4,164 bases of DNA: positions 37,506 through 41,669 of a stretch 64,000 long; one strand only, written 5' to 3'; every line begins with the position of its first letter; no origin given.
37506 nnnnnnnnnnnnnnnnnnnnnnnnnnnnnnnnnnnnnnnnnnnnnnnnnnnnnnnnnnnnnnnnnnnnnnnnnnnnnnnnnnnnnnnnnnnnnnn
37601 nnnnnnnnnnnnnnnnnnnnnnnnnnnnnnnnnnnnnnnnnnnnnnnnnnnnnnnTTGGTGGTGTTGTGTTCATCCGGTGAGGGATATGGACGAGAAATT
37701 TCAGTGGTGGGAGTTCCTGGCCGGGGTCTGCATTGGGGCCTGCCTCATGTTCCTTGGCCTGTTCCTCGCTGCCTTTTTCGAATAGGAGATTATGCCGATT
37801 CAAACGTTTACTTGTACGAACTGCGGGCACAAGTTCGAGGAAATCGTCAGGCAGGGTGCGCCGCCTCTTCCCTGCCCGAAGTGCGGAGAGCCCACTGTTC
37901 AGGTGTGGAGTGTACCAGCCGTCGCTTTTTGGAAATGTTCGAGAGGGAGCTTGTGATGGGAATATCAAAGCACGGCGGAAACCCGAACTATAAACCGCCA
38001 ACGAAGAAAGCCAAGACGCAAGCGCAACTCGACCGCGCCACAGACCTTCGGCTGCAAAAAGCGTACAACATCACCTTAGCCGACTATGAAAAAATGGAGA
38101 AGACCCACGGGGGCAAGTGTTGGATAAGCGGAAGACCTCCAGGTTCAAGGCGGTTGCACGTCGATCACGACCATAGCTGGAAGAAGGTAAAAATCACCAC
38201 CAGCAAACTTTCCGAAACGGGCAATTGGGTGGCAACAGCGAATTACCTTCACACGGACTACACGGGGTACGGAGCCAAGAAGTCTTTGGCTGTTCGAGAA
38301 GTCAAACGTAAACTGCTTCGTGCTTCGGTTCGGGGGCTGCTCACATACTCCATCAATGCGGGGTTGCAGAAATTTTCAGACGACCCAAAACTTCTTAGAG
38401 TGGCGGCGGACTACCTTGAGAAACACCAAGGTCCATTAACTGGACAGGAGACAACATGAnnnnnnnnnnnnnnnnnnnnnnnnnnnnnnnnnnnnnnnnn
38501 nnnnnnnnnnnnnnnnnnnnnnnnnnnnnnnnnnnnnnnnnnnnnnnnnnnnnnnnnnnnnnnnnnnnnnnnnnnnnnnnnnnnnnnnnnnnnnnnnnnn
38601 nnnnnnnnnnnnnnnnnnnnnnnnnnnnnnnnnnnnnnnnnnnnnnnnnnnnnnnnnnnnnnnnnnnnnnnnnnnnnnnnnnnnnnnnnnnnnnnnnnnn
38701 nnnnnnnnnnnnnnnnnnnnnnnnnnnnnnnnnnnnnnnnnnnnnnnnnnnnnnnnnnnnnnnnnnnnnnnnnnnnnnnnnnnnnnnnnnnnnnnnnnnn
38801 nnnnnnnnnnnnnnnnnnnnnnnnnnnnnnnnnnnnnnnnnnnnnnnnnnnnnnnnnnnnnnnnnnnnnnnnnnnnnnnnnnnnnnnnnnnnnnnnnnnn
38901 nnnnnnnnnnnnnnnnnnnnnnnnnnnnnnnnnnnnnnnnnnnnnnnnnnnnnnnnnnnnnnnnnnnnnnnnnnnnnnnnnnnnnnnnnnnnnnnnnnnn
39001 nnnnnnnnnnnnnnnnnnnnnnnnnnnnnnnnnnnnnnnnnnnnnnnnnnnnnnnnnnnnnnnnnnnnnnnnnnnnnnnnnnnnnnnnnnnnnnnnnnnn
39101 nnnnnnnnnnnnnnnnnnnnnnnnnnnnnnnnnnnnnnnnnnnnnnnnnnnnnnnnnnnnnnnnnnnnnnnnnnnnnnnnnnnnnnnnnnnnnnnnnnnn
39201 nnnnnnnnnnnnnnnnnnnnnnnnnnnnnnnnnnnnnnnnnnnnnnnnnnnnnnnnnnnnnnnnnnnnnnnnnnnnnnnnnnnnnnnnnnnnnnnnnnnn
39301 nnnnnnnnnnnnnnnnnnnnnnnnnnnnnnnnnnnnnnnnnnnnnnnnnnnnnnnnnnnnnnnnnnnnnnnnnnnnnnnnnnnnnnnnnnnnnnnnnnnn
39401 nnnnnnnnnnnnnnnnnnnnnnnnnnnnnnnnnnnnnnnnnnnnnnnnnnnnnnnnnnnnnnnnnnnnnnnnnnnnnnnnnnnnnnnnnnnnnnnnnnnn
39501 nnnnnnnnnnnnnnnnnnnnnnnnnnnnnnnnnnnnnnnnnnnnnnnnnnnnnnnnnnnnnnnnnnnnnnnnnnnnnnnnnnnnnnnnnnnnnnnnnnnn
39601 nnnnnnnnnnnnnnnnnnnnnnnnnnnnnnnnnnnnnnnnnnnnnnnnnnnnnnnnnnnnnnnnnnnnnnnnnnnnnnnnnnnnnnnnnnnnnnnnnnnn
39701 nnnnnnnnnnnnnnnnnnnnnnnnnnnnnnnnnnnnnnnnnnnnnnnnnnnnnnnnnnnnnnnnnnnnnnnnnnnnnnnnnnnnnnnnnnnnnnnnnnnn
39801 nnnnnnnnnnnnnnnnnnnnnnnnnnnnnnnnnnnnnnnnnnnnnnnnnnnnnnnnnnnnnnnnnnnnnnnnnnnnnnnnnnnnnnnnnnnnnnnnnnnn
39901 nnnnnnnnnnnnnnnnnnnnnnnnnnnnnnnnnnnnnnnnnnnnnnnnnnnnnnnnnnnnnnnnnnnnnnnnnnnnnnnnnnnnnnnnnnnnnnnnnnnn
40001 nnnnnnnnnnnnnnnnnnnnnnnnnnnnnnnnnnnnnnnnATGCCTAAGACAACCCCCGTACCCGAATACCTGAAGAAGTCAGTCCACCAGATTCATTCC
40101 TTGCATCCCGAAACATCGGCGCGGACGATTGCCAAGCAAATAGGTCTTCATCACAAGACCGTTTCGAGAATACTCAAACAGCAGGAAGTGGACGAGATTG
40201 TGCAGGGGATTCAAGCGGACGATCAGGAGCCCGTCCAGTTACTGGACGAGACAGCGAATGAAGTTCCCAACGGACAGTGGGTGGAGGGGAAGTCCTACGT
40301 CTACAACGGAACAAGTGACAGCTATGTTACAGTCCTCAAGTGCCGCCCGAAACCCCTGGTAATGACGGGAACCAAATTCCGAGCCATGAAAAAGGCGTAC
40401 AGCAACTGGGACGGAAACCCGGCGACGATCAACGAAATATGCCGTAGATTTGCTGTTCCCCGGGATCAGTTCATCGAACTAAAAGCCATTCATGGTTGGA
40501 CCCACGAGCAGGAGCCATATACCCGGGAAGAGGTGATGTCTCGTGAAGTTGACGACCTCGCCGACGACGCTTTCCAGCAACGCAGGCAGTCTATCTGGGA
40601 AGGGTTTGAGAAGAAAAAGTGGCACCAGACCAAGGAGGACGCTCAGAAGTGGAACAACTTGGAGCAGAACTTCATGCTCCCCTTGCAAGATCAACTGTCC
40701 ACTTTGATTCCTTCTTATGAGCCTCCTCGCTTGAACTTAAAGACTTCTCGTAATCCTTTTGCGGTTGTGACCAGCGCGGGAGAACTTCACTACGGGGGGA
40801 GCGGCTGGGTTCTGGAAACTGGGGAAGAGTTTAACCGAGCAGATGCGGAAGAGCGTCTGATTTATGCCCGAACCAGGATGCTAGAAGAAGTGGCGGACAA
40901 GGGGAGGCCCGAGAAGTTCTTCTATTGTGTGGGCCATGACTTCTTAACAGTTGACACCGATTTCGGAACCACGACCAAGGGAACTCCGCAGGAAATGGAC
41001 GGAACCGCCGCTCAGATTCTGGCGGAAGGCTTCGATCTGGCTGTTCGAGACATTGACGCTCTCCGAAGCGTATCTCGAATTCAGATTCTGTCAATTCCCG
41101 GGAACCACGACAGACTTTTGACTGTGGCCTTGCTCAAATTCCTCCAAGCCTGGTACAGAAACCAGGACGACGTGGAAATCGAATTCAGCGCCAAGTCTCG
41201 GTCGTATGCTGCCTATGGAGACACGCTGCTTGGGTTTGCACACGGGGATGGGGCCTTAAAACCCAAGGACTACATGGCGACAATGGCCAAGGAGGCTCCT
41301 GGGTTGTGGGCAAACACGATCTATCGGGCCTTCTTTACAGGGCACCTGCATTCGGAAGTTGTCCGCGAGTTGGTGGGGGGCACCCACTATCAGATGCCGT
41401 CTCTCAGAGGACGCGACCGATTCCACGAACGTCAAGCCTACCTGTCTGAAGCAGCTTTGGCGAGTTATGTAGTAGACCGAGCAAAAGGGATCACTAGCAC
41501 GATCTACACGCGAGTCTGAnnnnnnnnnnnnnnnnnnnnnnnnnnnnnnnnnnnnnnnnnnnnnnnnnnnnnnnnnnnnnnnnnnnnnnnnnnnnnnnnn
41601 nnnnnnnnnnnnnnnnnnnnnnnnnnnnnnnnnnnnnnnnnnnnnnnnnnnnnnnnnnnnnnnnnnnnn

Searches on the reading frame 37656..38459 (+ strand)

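Call 10: search_protein_families(library=pfam, proteins=[window:37656-38459:+], max_evalue=0.01)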
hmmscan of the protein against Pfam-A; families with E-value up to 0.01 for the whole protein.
window:37656-38459:+ (267 aa): 1 family
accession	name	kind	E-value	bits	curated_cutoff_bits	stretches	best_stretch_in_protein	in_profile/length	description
PF02945.21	Endonuclease_7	-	8.9e-12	45.2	23.6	1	132-256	3-82/82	Recombination endonuclease VII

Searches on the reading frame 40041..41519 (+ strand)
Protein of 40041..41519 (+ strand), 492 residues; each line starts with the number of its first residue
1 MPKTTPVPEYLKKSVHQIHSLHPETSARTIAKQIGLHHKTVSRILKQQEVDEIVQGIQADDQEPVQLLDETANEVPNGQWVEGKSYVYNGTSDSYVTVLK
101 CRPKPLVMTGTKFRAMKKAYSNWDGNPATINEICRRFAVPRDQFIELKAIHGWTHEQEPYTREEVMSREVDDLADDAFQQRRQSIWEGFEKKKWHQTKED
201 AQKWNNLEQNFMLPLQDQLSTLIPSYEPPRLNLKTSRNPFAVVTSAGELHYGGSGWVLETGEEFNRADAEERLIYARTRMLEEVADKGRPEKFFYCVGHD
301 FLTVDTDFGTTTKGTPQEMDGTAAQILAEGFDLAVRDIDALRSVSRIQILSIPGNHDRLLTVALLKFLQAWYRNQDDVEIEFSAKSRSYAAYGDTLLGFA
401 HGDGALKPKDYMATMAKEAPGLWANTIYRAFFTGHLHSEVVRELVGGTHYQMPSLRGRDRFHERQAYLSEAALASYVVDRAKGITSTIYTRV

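Call 9: search_protein_families(library=pfam, proteins=[window:40041-41519:+], max_evalue=0.01)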
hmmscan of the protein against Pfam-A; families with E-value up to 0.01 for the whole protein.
window:40041-41519:+ (492 aa): 0 families

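Call 13: search_protein_families(library=ncbifam, proteins=[window:40041-41519:+], max_evalue=0.01)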
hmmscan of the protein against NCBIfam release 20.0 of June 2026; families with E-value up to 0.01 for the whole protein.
window:40041-41519:+ (492 aa): 1 family
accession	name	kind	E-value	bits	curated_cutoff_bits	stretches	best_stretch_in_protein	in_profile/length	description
NF040595.1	HTH_Cbp1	equivalog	0.0071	16.3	140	0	25-63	63-101/135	CRISPR DNA repeat-binding protein Cbp1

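Call 41: search_dna_similar(query=window:40041-41519:+, collection=phages, mode=protein, max_rows=12, max_evalue=0.01)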
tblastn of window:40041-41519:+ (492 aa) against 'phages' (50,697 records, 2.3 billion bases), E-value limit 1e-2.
Records with a match: 1262; places in all: 1264; records where one place covers at least 80% of the query: 4.
Best place of each record, by identity: <60% 1262.
By first word of the organism name: Escherichia 436; Klebsiella 399; Campylobacter 56; Salmonella 51; Shigella 37; Vibrio 33; Flavobacterium 28; Rhodobacter 23; Lactobacillus 19; Ruegeria 17; and 50 more.
By host as written in the record: Klebsiella pneumoniae 169; Escherichia coli 144; - 133; Escherichia coli K-12 MG1655 50; Escherichia coli DSM 12242 43; Campylobacter jejuni 30; Escherichia coli K-12 27; Rhodobacter capsulatus YW1 23; and 287 more.
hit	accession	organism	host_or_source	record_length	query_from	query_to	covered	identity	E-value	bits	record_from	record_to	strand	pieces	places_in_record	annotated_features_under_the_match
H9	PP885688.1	Tunturiibacter phage Tunturi_5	Tunturiibacter psychrotolerans X4BP1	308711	70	492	86%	41.5%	3e-108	359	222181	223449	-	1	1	DNA repair exonuclease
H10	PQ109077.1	Thermus phage Lalka27b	Thermus thermophilus HB27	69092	9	483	97%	23.5%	1e-15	86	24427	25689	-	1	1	exonuclease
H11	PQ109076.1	Thermus phage Lalka27a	Thermus thermophilus HB27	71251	9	483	97%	23.5%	1e-15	86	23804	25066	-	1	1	exonuclease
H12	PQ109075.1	Thermus phage Lalka8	Thermus thermophilus HB8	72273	9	483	97%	23.5%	1e-15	86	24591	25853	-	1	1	exonuclease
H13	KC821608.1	Cellulophaga phage phi19:3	Cellulophaga baltica #19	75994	115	483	75%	25.0%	1e-22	107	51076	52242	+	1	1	hypothetical protein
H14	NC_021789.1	Cellulophaga phage phi19:3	Cellulophaga baltica #19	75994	115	483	75%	25.0%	1e-22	107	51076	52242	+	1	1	hypothetical protein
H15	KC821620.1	Cellulophaga phage phi18:3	Cellulophaga baltica #18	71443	131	490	73%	24.1%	6e-17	90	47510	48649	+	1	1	hypothetical protein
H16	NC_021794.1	Cellulophaga phage phi18:3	Cellulophaga baltica #18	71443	131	490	73%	24.1%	6e-17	90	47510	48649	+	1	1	exonuclease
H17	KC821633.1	Cellulophaga phage phi13:2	Cellulophaga baltica #13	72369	131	489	73%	24.1%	5e-17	91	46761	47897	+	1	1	hypothetical protein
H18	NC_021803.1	Cellulophaga phage phi13:2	Cellulophaga baltica #13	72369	131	489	73%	24.1%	5e-17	91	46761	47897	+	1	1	exonuclease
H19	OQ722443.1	Sulfitobacter phage vB_SupP_AX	Sulfitobacter sp. AA1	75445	101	486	78%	21.9%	4e-3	46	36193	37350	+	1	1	thymidylate synthase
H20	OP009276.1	Rhodobacter phage RcLkye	Rhodobacter capsulatus YW1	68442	187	476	59%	29.1%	4e-11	72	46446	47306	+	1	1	metallophosphoesterase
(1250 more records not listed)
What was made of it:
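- Tried and rejected: Rejected: it is an SbcD-like exonuclease (call 41).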
